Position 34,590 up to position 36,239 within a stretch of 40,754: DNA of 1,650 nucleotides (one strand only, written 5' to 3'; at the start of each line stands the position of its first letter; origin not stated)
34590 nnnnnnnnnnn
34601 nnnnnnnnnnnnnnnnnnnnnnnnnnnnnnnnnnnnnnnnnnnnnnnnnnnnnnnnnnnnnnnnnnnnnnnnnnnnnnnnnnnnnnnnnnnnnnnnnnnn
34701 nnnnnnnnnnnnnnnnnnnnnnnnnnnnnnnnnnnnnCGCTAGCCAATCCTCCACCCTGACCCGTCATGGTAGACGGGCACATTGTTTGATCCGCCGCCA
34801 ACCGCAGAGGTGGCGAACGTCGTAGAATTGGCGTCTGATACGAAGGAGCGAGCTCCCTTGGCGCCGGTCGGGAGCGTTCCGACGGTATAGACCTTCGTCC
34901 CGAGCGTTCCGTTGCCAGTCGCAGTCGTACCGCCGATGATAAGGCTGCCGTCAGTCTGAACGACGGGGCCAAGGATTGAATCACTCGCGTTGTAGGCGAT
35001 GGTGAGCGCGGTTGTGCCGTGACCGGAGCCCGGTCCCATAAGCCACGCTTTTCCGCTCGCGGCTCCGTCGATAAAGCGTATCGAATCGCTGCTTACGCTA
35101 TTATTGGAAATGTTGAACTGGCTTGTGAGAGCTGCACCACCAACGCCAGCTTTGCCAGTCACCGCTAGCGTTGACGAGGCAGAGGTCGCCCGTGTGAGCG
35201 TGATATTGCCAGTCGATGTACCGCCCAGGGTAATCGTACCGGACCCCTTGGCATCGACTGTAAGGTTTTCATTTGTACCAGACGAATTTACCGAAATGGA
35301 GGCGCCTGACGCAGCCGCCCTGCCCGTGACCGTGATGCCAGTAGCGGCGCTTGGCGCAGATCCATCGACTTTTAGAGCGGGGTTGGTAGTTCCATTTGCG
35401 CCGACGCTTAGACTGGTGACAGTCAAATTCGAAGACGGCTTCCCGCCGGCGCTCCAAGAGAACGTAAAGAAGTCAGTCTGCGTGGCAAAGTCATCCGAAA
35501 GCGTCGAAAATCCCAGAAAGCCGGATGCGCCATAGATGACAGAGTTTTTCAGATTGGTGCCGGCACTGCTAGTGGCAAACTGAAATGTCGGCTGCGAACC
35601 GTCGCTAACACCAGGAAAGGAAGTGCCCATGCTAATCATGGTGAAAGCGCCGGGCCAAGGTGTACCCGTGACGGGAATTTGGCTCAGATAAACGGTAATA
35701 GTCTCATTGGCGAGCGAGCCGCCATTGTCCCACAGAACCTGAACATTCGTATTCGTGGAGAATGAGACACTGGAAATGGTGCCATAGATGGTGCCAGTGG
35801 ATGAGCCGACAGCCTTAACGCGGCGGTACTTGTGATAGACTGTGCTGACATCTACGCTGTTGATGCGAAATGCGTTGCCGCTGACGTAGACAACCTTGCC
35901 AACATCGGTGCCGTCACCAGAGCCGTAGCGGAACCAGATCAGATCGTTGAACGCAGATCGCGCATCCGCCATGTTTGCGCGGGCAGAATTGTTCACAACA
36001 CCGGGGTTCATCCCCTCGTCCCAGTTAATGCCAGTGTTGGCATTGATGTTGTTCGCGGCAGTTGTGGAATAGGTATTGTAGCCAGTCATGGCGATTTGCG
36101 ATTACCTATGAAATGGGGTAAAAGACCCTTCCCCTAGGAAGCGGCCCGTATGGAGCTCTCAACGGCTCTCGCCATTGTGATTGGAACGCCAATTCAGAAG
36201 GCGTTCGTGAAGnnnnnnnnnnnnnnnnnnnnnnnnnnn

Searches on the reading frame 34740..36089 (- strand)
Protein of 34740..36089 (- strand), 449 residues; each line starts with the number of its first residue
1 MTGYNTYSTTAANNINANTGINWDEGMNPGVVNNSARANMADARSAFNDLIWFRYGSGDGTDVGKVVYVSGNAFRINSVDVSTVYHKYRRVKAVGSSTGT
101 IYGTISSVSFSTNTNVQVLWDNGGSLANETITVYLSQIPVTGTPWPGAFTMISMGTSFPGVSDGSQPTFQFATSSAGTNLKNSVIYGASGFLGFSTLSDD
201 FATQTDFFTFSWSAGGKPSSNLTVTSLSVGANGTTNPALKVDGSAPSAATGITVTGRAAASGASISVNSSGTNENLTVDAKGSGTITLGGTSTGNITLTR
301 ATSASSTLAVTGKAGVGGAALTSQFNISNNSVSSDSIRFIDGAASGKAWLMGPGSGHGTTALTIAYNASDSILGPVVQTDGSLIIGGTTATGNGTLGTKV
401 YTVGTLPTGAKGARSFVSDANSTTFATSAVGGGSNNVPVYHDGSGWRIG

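Call 19: search_protein_families(library=pfam, proteins=[window:34740-36089:-], max_evalue=0.01)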
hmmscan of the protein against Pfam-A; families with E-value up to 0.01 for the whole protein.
window:34740-36089:- (449 aa): 0 families

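Call 30: search_protein_families(library=phrogs, proteins=[window:34740-36089:-], max_evalue=0.001)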
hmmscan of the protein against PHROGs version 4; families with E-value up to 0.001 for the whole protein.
window:34740-36089:- (449 aa): 1 family
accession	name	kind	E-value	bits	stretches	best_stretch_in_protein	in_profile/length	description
phrog_30879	-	unknown function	9.2e-06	26.7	1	6-46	6-46/64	-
